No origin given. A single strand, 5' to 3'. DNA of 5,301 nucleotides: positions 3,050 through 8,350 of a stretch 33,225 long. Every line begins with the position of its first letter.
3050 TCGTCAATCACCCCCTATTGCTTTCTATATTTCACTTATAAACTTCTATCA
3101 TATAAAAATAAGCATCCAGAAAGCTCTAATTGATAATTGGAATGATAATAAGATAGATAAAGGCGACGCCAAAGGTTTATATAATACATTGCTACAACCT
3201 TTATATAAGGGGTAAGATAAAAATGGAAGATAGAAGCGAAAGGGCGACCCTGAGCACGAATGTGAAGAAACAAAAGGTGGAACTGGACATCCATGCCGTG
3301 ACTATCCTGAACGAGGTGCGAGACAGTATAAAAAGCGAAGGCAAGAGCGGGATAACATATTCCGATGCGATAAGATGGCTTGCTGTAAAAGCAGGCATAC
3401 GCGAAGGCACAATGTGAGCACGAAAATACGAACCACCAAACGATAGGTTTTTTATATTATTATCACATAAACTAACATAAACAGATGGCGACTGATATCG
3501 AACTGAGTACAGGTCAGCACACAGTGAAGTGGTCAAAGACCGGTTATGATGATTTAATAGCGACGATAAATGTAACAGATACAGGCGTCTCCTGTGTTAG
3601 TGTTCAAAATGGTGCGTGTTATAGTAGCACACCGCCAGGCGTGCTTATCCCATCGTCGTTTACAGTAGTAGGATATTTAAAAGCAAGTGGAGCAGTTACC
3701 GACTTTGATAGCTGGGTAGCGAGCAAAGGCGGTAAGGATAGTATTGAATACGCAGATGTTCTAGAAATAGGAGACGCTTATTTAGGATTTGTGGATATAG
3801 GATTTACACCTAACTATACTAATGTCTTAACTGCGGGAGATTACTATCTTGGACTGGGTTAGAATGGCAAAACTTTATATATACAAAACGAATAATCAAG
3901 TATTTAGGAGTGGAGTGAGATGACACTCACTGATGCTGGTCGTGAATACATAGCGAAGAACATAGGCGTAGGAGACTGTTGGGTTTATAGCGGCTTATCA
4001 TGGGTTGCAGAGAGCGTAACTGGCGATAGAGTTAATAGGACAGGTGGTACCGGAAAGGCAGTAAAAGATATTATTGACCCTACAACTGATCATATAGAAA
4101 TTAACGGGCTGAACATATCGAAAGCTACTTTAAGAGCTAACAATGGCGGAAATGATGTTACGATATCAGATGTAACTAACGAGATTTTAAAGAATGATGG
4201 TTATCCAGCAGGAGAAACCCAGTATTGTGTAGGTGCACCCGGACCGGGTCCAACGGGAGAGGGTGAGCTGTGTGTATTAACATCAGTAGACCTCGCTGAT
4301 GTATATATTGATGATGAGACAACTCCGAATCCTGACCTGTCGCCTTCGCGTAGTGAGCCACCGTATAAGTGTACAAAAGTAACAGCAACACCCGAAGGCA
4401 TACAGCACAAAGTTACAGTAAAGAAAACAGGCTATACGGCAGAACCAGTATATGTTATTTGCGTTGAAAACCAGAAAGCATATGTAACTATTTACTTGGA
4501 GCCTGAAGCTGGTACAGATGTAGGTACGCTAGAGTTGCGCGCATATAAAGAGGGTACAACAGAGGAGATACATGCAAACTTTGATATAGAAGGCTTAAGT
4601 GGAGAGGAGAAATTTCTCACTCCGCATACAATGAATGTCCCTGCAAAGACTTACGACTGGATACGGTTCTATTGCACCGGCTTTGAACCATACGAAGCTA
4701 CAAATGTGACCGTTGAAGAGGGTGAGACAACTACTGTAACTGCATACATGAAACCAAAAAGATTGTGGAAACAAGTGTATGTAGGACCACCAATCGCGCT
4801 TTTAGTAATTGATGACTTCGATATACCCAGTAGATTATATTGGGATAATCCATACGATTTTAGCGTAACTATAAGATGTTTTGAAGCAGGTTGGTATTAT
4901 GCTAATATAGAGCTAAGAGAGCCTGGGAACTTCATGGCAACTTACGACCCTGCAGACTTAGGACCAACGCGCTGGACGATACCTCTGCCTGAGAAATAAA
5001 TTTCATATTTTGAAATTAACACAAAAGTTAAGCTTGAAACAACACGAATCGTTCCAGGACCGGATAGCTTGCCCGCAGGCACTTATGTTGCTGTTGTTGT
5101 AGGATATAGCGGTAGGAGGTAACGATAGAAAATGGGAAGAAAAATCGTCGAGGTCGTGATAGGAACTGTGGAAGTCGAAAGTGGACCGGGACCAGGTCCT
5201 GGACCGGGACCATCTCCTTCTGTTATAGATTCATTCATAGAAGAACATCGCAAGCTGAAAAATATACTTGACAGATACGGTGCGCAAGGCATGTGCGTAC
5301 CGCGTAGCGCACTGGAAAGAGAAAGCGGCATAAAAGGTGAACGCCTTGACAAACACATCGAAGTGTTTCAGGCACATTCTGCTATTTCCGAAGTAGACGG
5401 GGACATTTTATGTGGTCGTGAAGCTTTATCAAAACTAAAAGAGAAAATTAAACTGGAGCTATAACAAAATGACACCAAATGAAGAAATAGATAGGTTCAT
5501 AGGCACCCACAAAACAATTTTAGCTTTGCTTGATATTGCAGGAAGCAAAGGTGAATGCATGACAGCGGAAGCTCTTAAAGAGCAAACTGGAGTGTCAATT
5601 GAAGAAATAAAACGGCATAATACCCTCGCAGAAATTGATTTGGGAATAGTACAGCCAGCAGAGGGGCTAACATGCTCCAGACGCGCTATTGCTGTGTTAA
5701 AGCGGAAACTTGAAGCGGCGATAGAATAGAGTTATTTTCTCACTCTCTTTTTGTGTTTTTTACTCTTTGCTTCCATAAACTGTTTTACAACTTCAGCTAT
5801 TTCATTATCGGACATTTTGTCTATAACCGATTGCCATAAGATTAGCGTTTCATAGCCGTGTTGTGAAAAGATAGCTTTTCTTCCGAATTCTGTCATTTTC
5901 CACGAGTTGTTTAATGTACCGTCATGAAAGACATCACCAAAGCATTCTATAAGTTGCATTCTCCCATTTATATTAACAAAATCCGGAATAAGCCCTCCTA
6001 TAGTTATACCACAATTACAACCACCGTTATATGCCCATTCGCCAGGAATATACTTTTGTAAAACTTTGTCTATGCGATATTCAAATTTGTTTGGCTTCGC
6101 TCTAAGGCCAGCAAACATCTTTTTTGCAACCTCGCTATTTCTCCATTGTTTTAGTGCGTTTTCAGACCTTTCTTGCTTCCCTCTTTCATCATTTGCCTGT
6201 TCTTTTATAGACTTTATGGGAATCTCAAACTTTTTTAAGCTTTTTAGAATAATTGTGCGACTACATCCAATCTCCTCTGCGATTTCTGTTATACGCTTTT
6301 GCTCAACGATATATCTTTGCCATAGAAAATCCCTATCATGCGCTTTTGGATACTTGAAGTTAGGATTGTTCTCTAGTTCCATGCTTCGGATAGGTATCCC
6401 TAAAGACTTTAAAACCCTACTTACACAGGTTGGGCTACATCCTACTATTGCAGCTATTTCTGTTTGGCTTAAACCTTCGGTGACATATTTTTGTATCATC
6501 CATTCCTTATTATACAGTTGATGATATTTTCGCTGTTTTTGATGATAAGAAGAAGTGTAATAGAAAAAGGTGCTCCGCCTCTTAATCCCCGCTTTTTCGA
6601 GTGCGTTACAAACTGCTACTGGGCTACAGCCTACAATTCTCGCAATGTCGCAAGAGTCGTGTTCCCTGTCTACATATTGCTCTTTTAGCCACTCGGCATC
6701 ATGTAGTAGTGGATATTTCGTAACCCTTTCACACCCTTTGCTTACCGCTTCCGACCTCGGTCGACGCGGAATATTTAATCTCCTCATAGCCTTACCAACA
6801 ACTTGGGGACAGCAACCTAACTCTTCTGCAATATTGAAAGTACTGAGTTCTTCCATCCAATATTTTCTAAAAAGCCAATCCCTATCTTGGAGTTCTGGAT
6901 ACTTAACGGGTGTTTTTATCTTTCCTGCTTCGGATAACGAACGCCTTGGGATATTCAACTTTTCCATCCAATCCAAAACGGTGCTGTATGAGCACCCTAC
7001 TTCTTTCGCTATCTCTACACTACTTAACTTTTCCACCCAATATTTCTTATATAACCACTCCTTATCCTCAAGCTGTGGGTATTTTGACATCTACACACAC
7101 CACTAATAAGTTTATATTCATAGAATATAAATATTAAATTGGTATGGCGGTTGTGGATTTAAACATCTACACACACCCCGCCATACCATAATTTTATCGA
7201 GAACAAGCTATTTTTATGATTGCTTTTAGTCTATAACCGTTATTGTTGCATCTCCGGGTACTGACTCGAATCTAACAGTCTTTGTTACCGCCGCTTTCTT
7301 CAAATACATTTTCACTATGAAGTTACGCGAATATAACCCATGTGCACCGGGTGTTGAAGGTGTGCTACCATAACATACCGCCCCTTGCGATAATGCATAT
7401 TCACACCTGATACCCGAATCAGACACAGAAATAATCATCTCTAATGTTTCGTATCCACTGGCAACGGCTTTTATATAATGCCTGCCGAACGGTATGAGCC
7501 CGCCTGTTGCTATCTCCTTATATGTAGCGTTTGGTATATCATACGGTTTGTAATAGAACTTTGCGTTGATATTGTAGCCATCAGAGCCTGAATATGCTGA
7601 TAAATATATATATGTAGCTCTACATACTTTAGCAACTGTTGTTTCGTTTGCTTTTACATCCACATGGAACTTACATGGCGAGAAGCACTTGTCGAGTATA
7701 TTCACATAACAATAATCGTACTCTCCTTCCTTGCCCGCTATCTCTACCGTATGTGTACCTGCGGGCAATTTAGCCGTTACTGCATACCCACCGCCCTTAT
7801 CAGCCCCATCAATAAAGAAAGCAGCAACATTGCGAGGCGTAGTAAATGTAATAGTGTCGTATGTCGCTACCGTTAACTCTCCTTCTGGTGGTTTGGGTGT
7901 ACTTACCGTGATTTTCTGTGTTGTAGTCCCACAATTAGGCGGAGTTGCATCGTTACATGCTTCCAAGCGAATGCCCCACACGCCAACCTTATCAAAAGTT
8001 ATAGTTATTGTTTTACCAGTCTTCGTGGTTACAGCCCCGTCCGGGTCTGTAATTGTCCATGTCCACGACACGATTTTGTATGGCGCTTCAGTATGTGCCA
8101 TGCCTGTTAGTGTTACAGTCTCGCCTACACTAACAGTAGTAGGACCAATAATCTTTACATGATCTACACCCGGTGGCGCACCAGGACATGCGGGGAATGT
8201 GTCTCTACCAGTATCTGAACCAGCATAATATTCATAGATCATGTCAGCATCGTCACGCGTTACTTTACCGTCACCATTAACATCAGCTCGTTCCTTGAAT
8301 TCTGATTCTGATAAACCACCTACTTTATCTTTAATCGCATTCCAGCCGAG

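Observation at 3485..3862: A small protein begins with the part of the module that other proteins lack (candidate complement of the split domain)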

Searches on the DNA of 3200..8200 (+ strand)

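Call 36: search_dna_similar(query=window:3200-8200:+, collection=phages, mode=distant, max_rows=10)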
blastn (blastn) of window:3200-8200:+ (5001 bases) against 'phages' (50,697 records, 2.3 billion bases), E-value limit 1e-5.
No match.
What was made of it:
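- Tried and rejected: GenBank phages: a blastn search found no match (call 36).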
